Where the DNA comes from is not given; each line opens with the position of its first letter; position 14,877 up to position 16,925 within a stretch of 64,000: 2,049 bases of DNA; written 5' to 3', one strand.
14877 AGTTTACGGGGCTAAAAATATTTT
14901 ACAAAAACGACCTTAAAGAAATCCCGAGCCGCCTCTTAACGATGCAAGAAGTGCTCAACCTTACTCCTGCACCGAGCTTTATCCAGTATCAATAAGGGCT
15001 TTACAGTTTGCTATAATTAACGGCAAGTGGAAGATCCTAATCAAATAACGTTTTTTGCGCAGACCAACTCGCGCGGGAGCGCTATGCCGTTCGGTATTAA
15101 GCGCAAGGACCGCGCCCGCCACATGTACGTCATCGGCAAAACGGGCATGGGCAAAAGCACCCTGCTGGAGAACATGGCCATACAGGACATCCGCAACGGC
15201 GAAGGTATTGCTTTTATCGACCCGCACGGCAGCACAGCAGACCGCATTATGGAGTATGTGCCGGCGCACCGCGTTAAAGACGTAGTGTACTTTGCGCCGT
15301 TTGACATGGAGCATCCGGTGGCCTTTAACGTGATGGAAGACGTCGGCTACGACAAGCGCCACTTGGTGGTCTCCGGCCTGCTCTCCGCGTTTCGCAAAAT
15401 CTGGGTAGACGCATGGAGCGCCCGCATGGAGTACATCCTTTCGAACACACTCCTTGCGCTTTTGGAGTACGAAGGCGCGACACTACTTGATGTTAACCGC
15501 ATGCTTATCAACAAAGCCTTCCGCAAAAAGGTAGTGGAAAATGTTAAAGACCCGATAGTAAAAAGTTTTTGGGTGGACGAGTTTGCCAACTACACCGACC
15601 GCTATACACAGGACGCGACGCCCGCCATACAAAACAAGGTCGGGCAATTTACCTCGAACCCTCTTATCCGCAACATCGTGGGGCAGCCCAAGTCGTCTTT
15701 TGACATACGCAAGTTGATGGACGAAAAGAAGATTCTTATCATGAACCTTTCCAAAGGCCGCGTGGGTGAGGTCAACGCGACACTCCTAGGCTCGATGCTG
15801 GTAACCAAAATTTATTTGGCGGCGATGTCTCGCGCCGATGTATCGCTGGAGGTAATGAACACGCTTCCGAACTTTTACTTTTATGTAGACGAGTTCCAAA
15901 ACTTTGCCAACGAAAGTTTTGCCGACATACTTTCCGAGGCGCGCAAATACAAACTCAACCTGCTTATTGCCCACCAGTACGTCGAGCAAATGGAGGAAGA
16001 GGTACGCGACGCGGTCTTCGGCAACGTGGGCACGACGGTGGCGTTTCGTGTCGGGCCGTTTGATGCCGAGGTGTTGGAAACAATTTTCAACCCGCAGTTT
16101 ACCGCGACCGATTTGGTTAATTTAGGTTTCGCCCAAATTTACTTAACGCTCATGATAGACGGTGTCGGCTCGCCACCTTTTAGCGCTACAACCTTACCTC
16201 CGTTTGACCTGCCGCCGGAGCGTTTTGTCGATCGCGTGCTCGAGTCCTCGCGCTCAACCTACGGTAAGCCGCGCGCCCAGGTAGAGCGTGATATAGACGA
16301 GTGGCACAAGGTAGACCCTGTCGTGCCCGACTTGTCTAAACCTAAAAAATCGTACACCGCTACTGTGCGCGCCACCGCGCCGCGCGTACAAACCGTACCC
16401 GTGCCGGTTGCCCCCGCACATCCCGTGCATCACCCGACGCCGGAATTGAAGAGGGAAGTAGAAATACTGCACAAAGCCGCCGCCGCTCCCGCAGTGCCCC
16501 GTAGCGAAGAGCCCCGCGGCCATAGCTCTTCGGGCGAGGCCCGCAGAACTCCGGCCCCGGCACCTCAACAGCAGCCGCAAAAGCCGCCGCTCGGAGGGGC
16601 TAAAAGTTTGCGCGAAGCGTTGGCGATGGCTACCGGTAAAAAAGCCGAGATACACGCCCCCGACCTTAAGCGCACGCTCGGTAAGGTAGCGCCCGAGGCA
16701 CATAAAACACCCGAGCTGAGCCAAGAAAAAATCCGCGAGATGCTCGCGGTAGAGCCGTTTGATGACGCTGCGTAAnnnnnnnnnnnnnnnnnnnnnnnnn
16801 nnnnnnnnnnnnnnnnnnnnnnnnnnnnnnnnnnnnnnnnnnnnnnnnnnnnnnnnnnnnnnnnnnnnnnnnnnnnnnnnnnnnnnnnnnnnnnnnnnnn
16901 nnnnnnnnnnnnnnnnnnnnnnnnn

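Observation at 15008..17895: Soluble TraD/VirD4-like coupling-protein ATPase paired with a ComEA(HhH)-PKD membrane protein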

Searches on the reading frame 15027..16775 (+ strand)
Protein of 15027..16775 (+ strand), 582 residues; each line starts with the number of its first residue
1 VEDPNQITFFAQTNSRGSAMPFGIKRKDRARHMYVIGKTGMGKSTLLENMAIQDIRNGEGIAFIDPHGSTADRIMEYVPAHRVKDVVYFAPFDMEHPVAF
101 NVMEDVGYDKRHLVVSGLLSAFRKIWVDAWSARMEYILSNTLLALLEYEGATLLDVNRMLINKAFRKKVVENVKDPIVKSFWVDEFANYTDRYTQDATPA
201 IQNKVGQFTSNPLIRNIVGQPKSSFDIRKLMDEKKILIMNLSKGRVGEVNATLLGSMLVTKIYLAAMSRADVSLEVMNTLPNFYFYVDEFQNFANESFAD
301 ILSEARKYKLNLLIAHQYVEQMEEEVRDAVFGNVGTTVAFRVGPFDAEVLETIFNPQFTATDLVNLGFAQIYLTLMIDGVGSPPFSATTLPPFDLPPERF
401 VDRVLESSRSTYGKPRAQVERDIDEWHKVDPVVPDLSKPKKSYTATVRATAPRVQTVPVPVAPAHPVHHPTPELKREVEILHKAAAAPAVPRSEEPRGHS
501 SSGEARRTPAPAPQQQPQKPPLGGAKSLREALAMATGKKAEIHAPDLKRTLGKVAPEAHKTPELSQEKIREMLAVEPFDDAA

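Call 3: search_protein_families(library=pfam, proteins=[window:15027-16775:+], max_evalue=0.1)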
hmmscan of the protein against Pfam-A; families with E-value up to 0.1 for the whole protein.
window:15027-16775:+ (582 aa): 14 families
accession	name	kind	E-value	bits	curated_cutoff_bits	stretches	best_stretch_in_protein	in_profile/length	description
PF10412.15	TrwB_AAD_bind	-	2.5e-08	33.7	20.5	1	27-342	12-310/387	Type IV secretion-system coupling protein DNA-binding domain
PF12696.13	TraG-D_C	-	2.1e-06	28.1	22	1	283-350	2-72/126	TraM recognition site of TraD and TraG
PF01935.23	DUF87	-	1.6e-05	25.6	23.2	1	28-245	21-205/220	Helicase HerA, central domain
PF13401.12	AAA_22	-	0.00014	22.6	27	1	28-75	3-51/130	AAA domain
PF02534.20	T4SS-DNA_transf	-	0.00031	20.1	20.1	1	31-325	45-347/468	Type IV secretory system Conjugative DNA transfer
PF25199.1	nSTAND_NTPase5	-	0.0059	16.9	34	1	26-81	37-93/145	Novel STAND NTPase 5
PF13191.12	AAA_16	-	0.025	15.5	32.6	1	26-51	20-45/167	AAA ATPase domain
PF19044.6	P-loop_TraG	-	0.035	13.2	25.8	1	30-102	29-93/413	TraG P-loop domain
PF13245.12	AAA_19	-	0.038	14.6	25.1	0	29-115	10-72/134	AAA domain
PF03308.22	MeaB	-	0.073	12.5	23.1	0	27-66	30-71/273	Methylmalonyl Co-A mutase-associated GTPase MeaB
PF01580.24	FtsK_SpoIIIE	-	0.074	12.9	24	0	24-50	33-59/221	FtsK/SpoIIIE family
PF05729.18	NACHT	-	0.079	13.2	26.7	0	32-51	2-21/167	NACHT domain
PF00005.33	ABC_tran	-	0.088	13.8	25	0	31-53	12-34/137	ABC transporter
PF05621.17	TniB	-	0.098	12.5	22.4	0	25-52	30-57/189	Bacterial TniB protein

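Call 4: search_protein_families(library=ncbifam, proteins=[window:15027-16775:+], max_evalue=0.1)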
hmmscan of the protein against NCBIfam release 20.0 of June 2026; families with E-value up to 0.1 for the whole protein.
window:15027-16775:+ (582 aa): 20 families
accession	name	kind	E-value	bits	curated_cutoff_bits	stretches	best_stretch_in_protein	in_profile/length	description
TIGR03743.1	SXT_TraD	subfamily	7.2e-12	44.5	366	2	24-84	169-229/636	conjugative transfer system coupling protein TraD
NF045973.1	conju_CD1115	equivalog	9.4e-12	44.5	250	2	214-342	230-357/442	VirD4-like conjugal transfer protein, CD1115 family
TIGR03754.1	conj_TOL_TraD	equivalog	7.4e-08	31.3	647.55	1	24-70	174-220/643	type IV conjugative transfer system coupling protein TraD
NF053655.1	CedD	equivalog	8.4e-06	24.7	600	1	18-77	209-268/527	DNA-translocating ATPase CedD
NF045975.1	VirB4_plasma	equivalog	0.00011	20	590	1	10-67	493-552/894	Mbov_0397 family ICE element conjugal transfer ATPase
TIGR02237.1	recomb_radB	equivalog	0.0014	18.5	172.4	1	35-116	17-103/210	DNA repair and recombination protein RadB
NF041447.1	TrbC_conju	equivalog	0.0016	17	800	1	24-66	123-165/685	F-type conjugative transfer protein TrbC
NF033849.1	ser_rich_anae_1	subfamily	0.0039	14.6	650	0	193-326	933-1078/1163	serine-rich protein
TIGR03420.1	DnaA_homol_Hda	equivalog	0.0045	16.6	194.8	1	25-144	33-158/226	DnaA regulatory inactivator Hda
TIGR00929.1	VirB4_CagE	subfamily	0.0046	15.2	643.1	0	16-69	435-477/792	VirB4 family type IV secretion/conjugal transfer ATPase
NF041017.1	DNA_import_CedB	equivalog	0.011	14.3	700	0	28-82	273-328/590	DNA import protein CedB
NF010447.0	PRK13873.1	equivalog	0.011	13.7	1020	1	19-61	429-472/815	conjugal transfer protein TrbE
NF006486.0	PRK08903.1-6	equivalog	0.019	14.5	307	1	26-66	32-72/222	DnaA regulatory inactivator Hda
TIGR00750.1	lao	equivalog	0.028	13.6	240.75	1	28-66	32-72/300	methylmalonyl Co-A mutase-associated GTPase MeaB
TIGR03783.1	Bac_Flav_CT_G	subfamily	0.028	12.3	261.55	0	31-103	439-510/829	TraG family conjugative transposon ATPase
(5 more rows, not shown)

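Call 8: find_homologous_proteins(query=window:15027-16775:+, max_evalue=0.00001)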
Query window:15027-16775:+ (582 aa): 8000 proteins with E <= 0.00001 among 8000 candidates; the best 120 are listed.
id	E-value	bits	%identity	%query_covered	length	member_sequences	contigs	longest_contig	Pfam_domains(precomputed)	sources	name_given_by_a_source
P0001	0.0e+0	1268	100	97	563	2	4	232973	PF10412.16,PF12696.14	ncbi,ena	-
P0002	0.0e+0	1072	85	100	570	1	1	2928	PF10412.16,PF01935.24,PF12696.14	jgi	jgi:hypothetical protein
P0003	0.0e+0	1071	84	100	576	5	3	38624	PF10412.16,PF12696.14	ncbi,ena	-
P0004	0.0e+0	1030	80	100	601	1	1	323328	PF10412.16,PF12696.14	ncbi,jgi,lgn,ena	jgi:hypothetical protein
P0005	1.3e-294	996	74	100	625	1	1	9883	PF10412.16,PF01935.24,PF12696.14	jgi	jgi:hypothetical protein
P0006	1.1e-293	993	77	100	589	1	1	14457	PF10412.16,PF01935.24,PF12696.14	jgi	jgi:hypothetical protein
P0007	8.5e-292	987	77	100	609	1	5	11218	PF10412.16,PF01935.24,PF13401.13,PF12696.14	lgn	-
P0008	2.6e-284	962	76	100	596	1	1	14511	PF10412.16,PF12696.14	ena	-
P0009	5.5e-283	958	76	96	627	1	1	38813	PF10412.16,PF12696.14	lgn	-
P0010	6.7e-283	958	72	99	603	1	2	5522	PF10412.16,PF12696.14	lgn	-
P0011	1.7e-282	956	74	99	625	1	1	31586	PF10412.16,PF12696.14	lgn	-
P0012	2.6e-282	956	76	100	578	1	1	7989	PF10412.16,PF12696.14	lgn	-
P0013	1.3e-281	954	75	100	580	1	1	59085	PF10412.16,PF12696.14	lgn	-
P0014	6.9e-281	951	74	99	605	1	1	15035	PF10412.16,PF12696.14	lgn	-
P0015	1.0e-279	947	77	96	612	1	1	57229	PF10412.16,PF01935.24,PF12696.14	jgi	jgi:hypothetical protein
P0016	5.9e-278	941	75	99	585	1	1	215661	PF10412.16,PF12696.14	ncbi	-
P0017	3.2e-276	936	73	99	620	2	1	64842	PF10412.16,PF01935.24,PF12696.14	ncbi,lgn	-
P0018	1.3e-275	934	71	100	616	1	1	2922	PF10412.16,PF01935.24,PF12696.14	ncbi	-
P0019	1.4e-275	934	72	99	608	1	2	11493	PF10412.16,PF12696.14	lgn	-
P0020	2.3e-275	933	73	99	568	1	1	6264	PF10412.16,PF12696.14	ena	-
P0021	4.1e-275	932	71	100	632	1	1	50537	PF10412.16,PF12696.14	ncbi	-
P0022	6.6e-274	928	72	100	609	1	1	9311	PF10412.16,PF12696.14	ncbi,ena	-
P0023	4.9e-273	925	72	100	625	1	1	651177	PF10412.16,PF01935.24,PF12696.14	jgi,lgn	jgi:hypothetical protein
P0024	5.1e-273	925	71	99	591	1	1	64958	PF10412.16,PF12696.14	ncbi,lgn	-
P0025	5.7e-273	925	72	99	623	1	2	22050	PF10412.16,PF01935.24,PF12696.14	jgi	jgi:hypothetical protein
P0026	7.8e-273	925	73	99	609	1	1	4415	PF10412.16,PF12696.14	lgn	-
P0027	3.7e-272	922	72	99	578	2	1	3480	PF10412.16,PF01935.24,PF12696.14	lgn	-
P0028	9.3e-272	921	71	100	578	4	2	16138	PF10412.16,PF12696.14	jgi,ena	-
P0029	1.0e-271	921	74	99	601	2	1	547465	PF10412.16,PF12696.14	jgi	jgi:hypothetical protein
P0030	1.2e-271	921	74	99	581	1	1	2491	PF10412.16,PF12696.14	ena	-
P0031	1.4e-271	920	90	75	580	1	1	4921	PF10412.16,PF12696.14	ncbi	-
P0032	2.6e-271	920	71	99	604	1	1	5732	PF10412.16,PF12696.14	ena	-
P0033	4.2e-271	919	71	99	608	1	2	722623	PF10412.16,PF12696.14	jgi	jgi:hypothetical protein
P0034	4.6e-271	919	70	99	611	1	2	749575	PF10412.16,PF01935.24,PF12696.14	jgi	jgi:hypothetical protein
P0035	4.9e-271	919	74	100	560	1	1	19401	PF10412.16,PF12696.14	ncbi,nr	ncbi:hypothetical protein EXS62_02085 [Candidatus Kaiserbacteria bacterium]|nr:hypothetical protein 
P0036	5.1e-271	919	69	99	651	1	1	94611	PF10412.16,PF12696.14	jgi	jgi:hypothetical protein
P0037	5.6e-271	918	73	99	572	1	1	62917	PF10412.16,PF12696.14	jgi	jgi:hypothetical protein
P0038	1.0e-270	918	72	99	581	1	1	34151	PF10412.16,PF12696.14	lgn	-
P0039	1.1e-270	918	71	99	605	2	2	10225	PF10412.16,PF12696.14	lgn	-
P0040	1.3e-270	917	70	100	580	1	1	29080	PF10412.16,PF12696.14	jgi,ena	-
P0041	1.3e-270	917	71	99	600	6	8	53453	PF10412.16,PF12696.14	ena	-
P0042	1.5e-270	917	73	99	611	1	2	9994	PF10412.16,PF12696.14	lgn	-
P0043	1.6e-270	917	72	99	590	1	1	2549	PF10412.16,PF12696.14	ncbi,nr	ncbi:MAG TPA: type IV secretion system DNA-binding domain-containing protein [Candidatus Paceibacter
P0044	1.7e-270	917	75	99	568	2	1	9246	PF10412.16,PF12696.14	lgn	-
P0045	2.2e-270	916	68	100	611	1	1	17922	PF10412.16,PF12696.14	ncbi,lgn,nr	ncbi:MAG TPA: type IV secretion system DNA-binding domain-containing protein [Candidatus Paceibacter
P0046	2.6e-270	916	73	99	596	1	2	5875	PF10412.16,PF12696.14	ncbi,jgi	jgi:hypothetical protein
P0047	3.4e-270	916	72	99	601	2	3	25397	PF10412.16,PF01935.24,PF12696.14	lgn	-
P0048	5.6e-270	915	71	99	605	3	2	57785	PF10412.16,PF02534.21,PF12696.14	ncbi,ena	-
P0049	7.3e-270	915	72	99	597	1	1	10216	PF10412.16,PF12696.14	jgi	jgi:hypothetical protein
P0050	8.1e-270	915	71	99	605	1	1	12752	PF10412.16,PF01935.24,PF12696.14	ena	-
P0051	8.8e-270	914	72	99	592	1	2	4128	PF10412.16,PF12696.14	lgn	-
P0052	1.3e-269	914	71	99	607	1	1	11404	PF10412.16,PF13401.13,PF12696.14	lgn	-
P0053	2.5e-269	913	72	100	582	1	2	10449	PF10412.16,PF01935.24,PF13401.13,PF12696.14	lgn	-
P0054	2.9e-269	913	71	99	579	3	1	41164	PF10412.16,PF12696.14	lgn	-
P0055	4.0e-269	912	71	99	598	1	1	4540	PF10412.16,PF12696.14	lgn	-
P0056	4.4e-269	912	74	97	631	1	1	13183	PF10412.16,PF01935.24,PF12696.14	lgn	-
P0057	8.5e-269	911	73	100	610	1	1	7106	PF10412.16,PF12696.14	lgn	-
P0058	9.5e-269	911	72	99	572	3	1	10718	PF10412.16,PF01935.24,PF12696.14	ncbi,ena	-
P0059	1.1e-268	911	73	96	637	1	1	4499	PF10412.16,PF12696.14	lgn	-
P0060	1.3e-268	911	70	99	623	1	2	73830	PF10412.16,PF12696.14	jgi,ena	jgi:hypothetical protein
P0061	3.8e-268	909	72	99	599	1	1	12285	PF10412.16,PF12696.14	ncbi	-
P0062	4.2e-268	909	77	92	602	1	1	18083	PF10412.16,PF01935.24,PF12696.14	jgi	jgi:hypothetical protein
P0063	6.9e-268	908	71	99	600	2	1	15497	PF10412.16,PF01935.24,PF12696.14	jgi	-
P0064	7.7e-268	908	70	99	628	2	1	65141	PF10412.16,PF12696.14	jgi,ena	-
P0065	9.2e-268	908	72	100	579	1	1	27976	PF10412.16,PF13401.13,PF12696.14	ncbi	-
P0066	1.0e-267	908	74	99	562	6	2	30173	PF10412.16,PF12696.14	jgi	-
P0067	1.3e-267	907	70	99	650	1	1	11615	PF10412.16,PF02534.21,PF12696.14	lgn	-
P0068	2.1e-267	907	71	100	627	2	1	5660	PF10412.16,PF12696.14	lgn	-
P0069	2.8e-267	906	70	99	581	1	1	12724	PF10412.16,PF01935.24,PF13401.13,PF12696.14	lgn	-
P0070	2.8e-267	906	85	78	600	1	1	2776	PF10412.16,PF01935.24,PF12696.14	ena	-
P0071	3.4e-267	906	72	100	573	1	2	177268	PF10412.16,PF01935.24,PF12696.14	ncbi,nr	ncbi:MAG TPA: type IV secretion system DNA-binding domain-containing protein [Candidatus Paceibacter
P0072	4.6e-267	906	74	100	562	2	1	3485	PF10412.16,PF12696.14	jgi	-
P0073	5.1e-267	905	73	99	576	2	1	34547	PF10412.16,PF12696.14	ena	-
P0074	5.7e-267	905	73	97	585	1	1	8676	PF10412.16,PF12696.14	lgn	-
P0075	1.2e-266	904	70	99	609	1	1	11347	PF10412.16,PF12696.14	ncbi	-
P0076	1.6e-266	904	71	99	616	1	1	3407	PF10412.16,PF12696.14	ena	-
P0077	1.8e-266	904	70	99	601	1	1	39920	PF10412.16,PF12696.14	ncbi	ncbi:MAG: type IV secretion system DNA-binding domain-containing protein [Patescibacteria group bact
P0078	1.9e-266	904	74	99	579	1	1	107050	PF10412.16,PF12696.14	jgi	jgi:hypothetical protein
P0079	3.3e-266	903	72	99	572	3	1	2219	PF10412.16,PF01935.24,PF12696.14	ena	-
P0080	4.6e-266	902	73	99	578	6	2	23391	PF10412.16,PF12696.14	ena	-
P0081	6.3e-266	902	70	99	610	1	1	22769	PF10412.16,PF12696.14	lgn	-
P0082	1.1e-265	901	70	99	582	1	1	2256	PF10412.16,PF12696.14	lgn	-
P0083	1.4e-265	901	71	100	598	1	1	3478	PF10412.16,PF12696.14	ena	-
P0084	2.3e-265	900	69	99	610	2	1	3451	PF10412.16,PF12696.14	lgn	-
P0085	3.2e-265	899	70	99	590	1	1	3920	PF10412.16,PF01935.24,PF12696.14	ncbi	-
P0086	4.0e-265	899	72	97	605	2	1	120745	PF10412.16,PF12696.14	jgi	-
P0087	5.5e-265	899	87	78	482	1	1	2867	PF10412.16,PF01935.24,PF12696.14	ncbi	ncbi:MAG TPA: type IV secretion system DNA-binding domain-containing protein, partial [Candidatus Pa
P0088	6.5e-265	898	71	99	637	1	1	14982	PF10412.16,PF12696.14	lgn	-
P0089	7.9e-265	898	72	99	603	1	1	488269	PF10412.16,PF12696.14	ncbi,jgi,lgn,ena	jgi:hypothetical protein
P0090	9.8e-265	898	72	99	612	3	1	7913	PF10412.16,PF02534.21,PF12696.14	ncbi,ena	-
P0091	1.8e-264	897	69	100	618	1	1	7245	PF10412.16,PF12696.14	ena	-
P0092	2.3e-264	897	91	74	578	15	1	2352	PF10412.16,PF12696.14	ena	-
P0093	2.6e-264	896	72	99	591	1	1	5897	PF10412.16,PF12696.14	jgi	jgi:hypothetical protein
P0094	2.7e-264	896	69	99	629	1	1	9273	PF10412.16,PF02534.21,PF12696.14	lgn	-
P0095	5.3e-264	895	70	100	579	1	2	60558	PF10412.16,PF12696.14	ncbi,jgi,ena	-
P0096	5.5e-264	895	72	99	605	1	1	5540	PF10412.16,PF12696.14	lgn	-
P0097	5.6e-264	895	73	99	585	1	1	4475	PF10412.16,PF01935.24,PF12696.14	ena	-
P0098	5.6e-264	895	72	97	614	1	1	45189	PF10412.16,PF12696.14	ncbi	-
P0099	8.4e-264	895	72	99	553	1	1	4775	PF10412.16,PF12696.14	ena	-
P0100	8.6e-264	895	86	76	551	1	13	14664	PF10412.16,PF01935.24,PF12696.14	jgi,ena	-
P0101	9.0e-264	895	70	100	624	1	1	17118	PF10412.16,PF12696.14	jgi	-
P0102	9.2e-264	895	71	100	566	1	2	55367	PF10412.16,PF01935.24,PF12696.14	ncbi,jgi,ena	-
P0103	1.1e-263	894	86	76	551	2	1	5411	PF10412.16,PF01935.24,PF12696.14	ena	-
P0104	1.3e-263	894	73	99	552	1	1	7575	PF10412.16,PF12696.14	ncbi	-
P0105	1.5e-263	894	70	99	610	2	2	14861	PF10412.16,PF12696.14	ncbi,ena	-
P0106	1.6e-263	894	68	99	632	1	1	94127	PF10412.16,PF12696.14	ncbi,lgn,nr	ncbi:MAG: type IV secretion system DNA-binding domain-containing protein [Candidatus Pacebacteria ba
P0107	2.0e-263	894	69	99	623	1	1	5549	PF10412.16,PF12696.14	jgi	jgi:hypothetical protein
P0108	3.2e-263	893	71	99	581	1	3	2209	PF10412.16,PF12696.14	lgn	-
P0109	3.3e-263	893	71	98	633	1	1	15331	PF10412.16,PF12696.14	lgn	-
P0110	3.4e-263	893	87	77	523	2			PF10412.16,PF12696.14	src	-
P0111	3.6e-263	893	70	99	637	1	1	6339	PF10412.16,PF12696.14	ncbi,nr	ncbi:MAG TPA: type IV secretion system DNA-binding domain-containing protein [Candidatus Paceibacter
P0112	3.9e-263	893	69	99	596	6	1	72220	PF10412.16,PF12696.14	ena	-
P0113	4.2e-263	892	85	76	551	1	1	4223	PF10412.16,PF01935.24,PF12696.14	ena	-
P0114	4.5e-263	892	73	97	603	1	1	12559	PF10412.16,PF01935.24,PF02534.21,PF12696.14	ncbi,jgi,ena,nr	ncbi:MAG TPA: type IV secretion system DNA-binding domain-containing protein [Candidatus Paceibacter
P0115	6.2e-263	892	74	93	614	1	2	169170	PF10412.16,PF12696.14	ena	-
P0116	9.5e-263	891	86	73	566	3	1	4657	PF10412.16,PF12696.14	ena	-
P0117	1.0e-262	891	85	76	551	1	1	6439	PF10412.16,PF01935.24,PF12696.14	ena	-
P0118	1.1e-262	891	71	99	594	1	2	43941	PF10412.16,PF12696.14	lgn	-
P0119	3.8e-262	889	72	99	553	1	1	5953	PF10412.16,PF12696.14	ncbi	-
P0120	4.6e-262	889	70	99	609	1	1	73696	PF10412.16,PF12696.14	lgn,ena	-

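Call 9: find_encoding_contigs(protein=P0001, flank=10000, max_places=4)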
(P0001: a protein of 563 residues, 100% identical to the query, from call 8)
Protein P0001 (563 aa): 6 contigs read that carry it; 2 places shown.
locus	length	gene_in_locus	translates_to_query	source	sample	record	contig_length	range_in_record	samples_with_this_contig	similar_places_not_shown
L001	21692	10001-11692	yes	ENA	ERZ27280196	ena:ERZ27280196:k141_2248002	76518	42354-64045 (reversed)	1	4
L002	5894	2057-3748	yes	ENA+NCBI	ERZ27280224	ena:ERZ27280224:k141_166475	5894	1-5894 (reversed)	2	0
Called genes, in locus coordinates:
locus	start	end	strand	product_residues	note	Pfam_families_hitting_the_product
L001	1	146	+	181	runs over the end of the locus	PF13207:AAA_17 (weak), PF13238:AAA_18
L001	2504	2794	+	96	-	-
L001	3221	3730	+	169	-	PF02469:Fasciclin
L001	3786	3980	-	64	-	-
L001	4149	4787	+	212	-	PF02469:Fasciclin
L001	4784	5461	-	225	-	PF04377:ATE_C, PF13480:Acetyltransf_6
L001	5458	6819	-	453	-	PF01225:Mur_ligase, PF08245:Mur_ligase_M, PF02875:Mur_ligase_C (weak)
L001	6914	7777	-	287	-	-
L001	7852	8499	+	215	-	PF00590:TP_methylase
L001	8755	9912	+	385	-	-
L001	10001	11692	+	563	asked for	PF10412:TrwB_AAD_bind, PF12696:TraG-D_C (weak)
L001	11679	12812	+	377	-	PF12836:HHH_3, PF00633:HHH (faint), PF03934:T2SSK (faint), PF18911:PKD_4, PF00801:PKD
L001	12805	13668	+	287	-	PF04321:RmlD_sub_bind, PF01370:Epimerase, PF02719:Polysacc_synt_2 (weak), PF16363:GDP_Man_Dehyd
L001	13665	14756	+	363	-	PF13439:Glyco_transf_4, PF13579:Glyco_trans_4_4, PF00534:Glycos_transf_1, PF13692:Glyco_trans_1_4, PF13524:Glyco_trans_1_2, PF20706:GT4-conflict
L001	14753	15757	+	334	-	PF13579:Glyco_trans_4_4, PF13439:Glyco_transf_4, PF13692:Glyco_trans_1_4, PF00534:Glycos_transf_1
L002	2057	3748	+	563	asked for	PF10412:TrwB_AAD_bind, PF12696:TraG-D_C (weak)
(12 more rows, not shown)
